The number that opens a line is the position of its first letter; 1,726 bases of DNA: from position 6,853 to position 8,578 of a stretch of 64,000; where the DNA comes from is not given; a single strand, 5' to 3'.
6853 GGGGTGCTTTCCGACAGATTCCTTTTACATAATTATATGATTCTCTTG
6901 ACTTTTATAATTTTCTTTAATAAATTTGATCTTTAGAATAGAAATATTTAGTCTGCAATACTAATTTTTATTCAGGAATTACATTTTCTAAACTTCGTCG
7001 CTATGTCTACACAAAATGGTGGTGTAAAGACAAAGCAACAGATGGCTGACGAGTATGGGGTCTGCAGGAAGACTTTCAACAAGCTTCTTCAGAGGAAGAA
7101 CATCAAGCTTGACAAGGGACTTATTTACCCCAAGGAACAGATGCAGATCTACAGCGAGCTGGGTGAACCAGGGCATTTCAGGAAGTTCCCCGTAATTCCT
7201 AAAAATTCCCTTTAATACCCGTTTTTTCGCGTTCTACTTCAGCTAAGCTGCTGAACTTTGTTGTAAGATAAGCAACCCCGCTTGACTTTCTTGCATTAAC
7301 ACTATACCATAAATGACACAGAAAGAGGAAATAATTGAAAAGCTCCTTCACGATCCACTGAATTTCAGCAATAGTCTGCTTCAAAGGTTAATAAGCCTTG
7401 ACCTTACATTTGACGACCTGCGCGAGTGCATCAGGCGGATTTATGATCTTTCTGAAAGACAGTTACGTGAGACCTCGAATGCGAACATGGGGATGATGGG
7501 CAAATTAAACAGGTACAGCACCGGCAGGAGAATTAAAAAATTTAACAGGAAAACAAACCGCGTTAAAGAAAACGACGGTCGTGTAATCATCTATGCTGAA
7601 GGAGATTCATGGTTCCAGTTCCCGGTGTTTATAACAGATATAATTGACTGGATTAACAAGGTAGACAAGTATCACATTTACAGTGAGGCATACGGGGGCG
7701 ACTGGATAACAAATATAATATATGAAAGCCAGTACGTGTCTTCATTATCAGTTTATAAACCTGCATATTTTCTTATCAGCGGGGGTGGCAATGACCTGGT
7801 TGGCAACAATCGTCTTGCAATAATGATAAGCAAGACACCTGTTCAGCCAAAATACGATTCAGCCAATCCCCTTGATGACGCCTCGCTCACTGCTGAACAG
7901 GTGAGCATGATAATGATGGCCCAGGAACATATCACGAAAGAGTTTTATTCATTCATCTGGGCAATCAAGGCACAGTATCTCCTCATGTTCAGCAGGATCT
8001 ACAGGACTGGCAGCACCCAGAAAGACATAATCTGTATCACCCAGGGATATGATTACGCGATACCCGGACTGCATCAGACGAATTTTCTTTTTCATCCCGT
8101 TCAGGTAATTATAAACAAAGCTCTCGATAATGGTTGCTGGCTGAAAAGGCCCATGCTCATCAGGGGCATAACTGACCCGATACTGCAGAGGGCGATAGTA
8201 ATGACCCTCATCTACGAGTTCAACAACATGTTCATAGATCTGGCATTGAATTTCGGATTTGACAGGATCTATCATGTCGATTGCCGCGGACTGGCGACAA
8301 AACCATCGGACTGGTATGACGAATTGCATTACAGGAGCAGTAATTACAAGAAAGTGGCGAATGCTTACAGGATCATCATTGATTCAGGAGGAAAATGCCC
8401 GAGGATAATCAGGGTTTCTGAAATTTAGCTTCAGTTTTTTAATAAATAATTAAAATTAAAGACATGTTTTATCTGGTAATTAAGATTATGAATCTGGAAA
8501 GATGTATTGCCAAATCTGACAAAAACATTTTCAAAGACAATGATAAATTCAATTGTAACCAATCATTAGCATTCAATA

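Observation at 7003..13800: Seven-gene accessory block: three signal-peptide-less hydrolases interleaved with membrane/coiled-coil proteins (candidate conflict/defence-type island)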

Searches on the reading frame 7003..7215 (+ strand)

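Call 4: search_protein_families(library=pfam, proteins=[window:7003-7215:+], max_evalue=0.1)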
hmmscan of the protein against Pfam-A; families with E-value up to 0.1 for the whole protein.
window:7003-7215:+ (70 aa): 1 family
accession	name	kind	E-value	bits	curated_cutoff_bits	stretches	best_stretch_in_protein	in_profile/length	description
PF13551.12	HTH_29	-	0.0089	16.5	28.1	1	7-31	11-35/64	Winged helix-turn helix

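Call 5: search_protein_families(library=padloc, proteins=[window:7003-7215:+], max_evalue=0.1)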
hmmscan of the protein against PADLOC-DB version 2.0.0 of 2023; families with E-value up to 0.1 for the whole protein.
window:7003-7215:+ (70 aa): 0 families

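Call 6: search_protein_families(library=ncbifam, proteins=[window:7003-7215:+], max_evalue=0.1)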
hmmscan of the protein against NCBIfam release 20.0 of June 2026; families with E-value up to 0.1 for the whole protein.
window:7003-7215:+ (70 aa): 0 families

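Call 7: search_protein_families(library=phrogs, proteins=[window:7003-7215:+], max_evalue=0.01)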
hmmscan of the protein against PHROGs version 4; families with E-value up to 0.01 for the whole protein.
window:7003-7215:+ (70 aa): 0 families

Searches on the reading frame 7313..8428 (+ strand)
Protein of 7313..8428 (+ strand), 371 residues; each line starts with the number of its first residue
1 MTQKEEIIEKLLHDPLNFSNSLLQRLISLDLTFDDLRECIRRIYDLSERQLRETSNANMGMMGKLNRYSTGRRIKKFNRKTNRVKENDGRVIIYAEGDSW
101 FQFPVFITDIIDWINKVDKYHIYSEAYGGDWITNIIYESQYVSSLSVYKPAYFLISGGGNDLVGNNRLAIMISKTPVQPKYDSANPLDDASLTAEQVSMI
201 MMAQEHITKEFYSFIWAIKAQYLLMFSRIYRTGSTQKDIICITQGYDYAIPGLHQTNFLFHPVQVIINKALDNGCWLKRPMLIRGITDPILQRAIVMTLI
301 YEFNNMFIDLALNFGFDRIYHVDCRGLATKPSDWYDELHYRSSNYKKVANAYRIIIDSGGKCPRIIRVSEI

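Call 4: search_protein_families(library=pfam, proteins=[window:7313-8428:+], max_evalue=0.1)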
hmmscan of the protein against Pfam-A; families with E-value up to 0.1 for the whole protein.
window:7313-8428:+ (371 aa): 1 family
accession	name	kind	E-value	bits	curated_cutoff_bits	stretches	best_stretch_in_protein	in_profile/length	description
PF00657.28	Lipase_GDSL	-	0.012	16.3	23.6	0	117-196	41-116/208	GDSL-like Lipase/Acylhydrolase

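Call 5: search_protein_families(library=padloc, proteins=[window:7313-8428:+], max_evalue=0.1)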
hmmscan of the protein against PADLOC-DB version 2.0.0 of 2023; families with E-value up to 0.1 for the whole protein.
window:7313-8428:+ (371 aa): 0 families

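Call 6: search_protein_families(library=ncbifam, proteins=[window:7313-8428:+], max_evalue=0.1)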
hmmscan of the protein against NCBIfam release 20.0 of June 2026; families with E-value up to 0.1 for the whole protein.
window:7313-8428:+ (371 aa): 0 families

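Call 7: search_protein_families(library=phrogs, proteins=[window:7313-8428:+], max_evalue=0.01)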
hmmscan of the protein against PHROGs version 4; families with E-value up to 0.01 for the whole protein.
window:7313-8428:+ (371 aa): 0 families

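Call 18: search_protein_families(library=pfam, proteins=[window:7313-8428:+], max_evalue=10)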
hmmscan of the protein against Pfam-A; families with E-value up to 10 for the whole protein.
window:7313-8428:+ (371 aa): 1 family
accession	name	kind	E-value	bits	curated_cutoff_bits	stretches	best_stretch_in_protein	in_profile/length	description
PF00657.28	Lipase_GDSL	-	0.012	16.3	23.6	1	117-196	41-116/208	GDSL-like Lipase/Acylhydrolase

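Call 33: search_solved_structures(query=window:7313-8428:+, max_evalue=1)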
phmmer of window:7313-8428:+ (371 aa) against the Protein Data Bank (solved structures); distinct sequences matched with E-value up to 1: 1.
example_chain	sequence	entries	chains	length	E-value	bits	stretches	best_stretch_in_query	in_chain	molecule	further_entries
4och_A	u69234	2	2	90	0.48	12.4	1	15-78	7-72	Endonuclease MutS2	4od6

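Call 60: search_solved_structures(query=A3, max_evalue=1)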
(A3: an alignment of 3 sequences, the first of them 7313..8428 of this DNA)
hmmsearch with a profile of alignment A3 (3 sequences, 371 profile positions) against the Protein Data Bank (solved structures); distinct sequences matched with E-value up to 1: 1.
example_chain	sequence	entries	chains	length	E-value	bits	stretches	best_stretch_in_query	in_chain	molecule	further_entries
8ydl_A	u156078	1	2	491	0.17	13.8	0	185-229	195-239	Fusion glycoprotein F2, F1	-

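Call 83: search_protein_representatives(protein=window:7313-8428:+)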
Query: 371 residues. Proteins with E-value up to 0.001 (for the whole library): 1439; up to 1e-10: 764; up to 1e-30: 134. The best 150 are listed.
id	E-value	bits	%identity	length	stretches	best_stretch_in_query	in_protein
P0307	1.9e-97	342.9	45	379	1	4-367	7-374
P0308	4.8e-90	318.5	47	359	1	3-355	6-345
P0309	6.6e-89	314.7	45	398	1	2-359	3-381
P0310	1.6e-87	310.2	46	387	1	3-366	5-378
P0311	5.4e-87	308.4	44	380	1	30-359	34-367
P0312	4.5e-85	302.1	49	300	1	77-359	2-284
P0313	2.5e-84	299.6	42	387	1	6-359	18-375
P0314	2.9e-82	292.9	49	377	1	31-369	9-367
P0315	5.4e-82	292.0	43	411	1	4-363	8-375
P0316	8.2e-82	291.4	44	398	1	4-360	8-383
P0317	2.6e-81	289.7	45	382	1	5-358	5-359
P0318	3.0e-81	289.6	43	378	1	4-351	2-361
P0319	4.8e-81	288.9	43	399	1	30-363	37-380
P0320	1.7e-79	283.8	41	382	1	2-358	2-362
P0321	2.7e-79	283.1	44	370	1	2-357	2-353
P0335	7.2e-64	232.4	42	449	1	35-355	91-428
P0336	1.5e-63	231.3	41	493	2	36-190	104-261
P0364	5.4e-52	193.3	38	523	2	119-357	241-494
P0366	7.9e-51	189.5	43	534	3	260-357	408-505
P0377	5.8e-48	180.0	35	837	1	37-352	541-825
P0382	8.9e-47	176.1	36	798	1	5-357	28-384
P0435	1.6e-32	129.2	36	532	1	91-358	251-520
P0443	1.9e-30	122.4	42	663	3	273-356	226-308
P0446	1.4e-29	119.5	39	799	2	65-185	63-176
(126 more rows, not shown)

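Call 84: search_protein_families(library=pfam, proteins=[P0307, P0335, P0336, P0364, P0366, P0377, P0382, P0443, P0446, P0435], max_evalue=0.01)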
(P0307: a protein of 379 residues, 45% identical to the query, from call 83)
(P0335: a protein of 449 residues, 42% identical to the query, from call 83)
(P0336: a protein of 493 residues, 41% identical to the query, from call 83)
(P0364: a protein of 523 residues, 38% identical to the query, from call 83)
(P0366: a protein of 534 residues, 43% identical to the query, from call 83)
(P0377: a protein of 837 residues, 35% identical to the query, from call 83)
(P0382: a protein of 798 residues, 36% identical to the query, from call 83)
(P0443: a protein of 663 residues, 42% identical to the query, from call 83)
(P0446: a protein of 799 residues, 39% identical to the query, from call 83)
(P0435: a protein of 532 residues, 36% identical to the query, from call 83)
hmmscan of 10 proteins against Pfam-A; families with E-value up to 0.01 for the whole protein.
P0307 (379 aa): 1 family
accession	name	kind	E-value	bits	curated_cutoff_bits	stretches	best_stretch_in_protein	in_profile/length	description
PF13472.12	Lipase_GDSL_2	-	0.0037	18.2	32.9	0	129-345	40-171/178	GDSL-like Lipase/Acylhydrolase family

P0335 (449 aa): 1 family
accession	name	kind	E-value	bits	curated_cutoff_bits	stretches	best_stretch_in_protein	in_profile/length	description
PF13472.12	Lipase_GDSL_2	-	1.2e-05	26.3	32.9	0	176-256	28-94/178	GDSL-like Lipase/Acylhydrolase family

P0336 (493 aa): 2 families
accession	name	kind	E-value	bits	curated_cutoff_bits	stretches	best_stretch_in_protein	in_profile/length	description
PF13472.12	Lipase_GDSL_2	-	6.7e-08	33.7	32.9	1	180-451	21-176/178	GDSL-like Lipase/Acylhydrolase family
PF00657.28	Lipase_GDSL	-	0.0091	16.6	23.6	0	189-272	34-117/208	GDSL-like Lipase/Acylhydrolase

P0364 (523 aa): 1 family
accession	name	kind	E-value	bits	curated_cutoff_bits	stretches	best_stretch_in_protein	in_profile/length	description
PF13472.12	Lipase_GDSL_2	-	0.0085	17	32.9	0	247-313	39-88/178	GDSL-like Lipase/Acylhydrolase family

P0366 (534 aa): 0 families

P0377 (837 aa): 3 families
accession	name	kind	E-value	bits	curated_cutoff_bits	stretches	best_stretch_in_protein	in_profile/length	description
PF24096.1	DUF7379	-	7.5e-11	42.8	33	1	126-296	26-185/191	Domain of unknown function (DUF7379)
PF13472.12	Lipase_GDSL_2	-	1.7e-06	29.1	32.9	1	617-816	32-174/178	GDSL-like Lipase/Acylhydrolase family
PF00657.28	Lipase_GDSL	-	0.00063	20.4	23.6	1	644-824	69-207/208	GDSL-like Lipase/Acylhydrolase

P0382 (798 aa): 4 families
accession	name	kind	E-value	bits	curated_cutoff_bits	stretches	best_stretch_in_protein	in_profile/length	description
PF00561.26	Abhydrolase_1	-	4.5e-23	82.6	25.8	1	553-785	2-245/245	alpha/beta hydrolase fold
PF12697.13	Abhydrolase_6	-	2.7e-19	71.2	26.3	1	554-790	1-216/217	Alpha/beta hydrolase family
PF12146.15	Hydrolase_4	-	2.2e-15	57.1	27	1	554-783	7-237/239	Serine aminopeptidase, S33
PF12695.13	Abhydrolase_5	-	0.0057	16.9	27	0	614-661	53-98/164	Alpha/beta hydrolase family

P0443 (663 aa): 6 families
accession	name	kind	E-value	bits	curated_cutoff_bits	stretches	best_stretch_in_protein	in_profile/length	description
PF13365.12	Trypsin_2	-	2.4e-22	80.7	27.6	1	428-571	1-144/144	Trypsin-like peptidase domain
PF13472.12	Lipase_GDSL_2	-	4.1e-10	40.9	32.9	1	139-297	56-176/178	GDSL-like Lipase/Acylhydrolase family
PF00089.32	Trypsin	-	3.6e-06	27.4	20.6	1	427-581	26-204/220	Trypsin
PF00657.28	Lipase_GDSL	-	5.1e-06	27.2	23.6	1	102-303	25-207/208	GDSL-like Lipase/Acylhydrolase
PF05579.19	Peptidase_S32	-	0.0055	16.4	24.7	0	421-461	107-148/297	Equine arteritis virus serine endopeptidase S32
PF10459.15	Peptidase_S46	-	0.0055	15.9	22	0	549-572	627-650/698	Peptidase S46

P0446 (799 aa): 4 families
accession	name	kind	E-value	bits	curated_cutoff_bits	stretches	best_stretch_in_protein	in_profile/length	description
PF13365.12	Trypsin_2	-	2.8e-23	83.7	27.6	1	438-593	1-144/144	Trypsin-like peptidase domain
PF13472.12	Lipase_GDSL_2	-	6.2e-09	37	32.9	1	110-291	32-177/178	GDSL-like Lipase/Acylhydrolase family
PF00949.27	Peptidase_S7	-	0.0035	17.6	20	1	571-598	90-117/131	Peptidase S7, Flavivirus NS3 serine protease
PF01732.22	Mycop_pep_DUF31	-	0.0095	16.1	27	0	572-596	322-346/346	Mycoplasma peptidase (DUF31)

P0435 (532 aa): 1 family
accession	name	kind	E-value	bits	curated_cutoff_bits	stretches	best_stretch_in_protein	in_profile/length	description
PF13271.11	DUF4062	-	4.4e-19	68.9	24.7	1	6-88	1-82/82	Domain of unknown function (DUF4062)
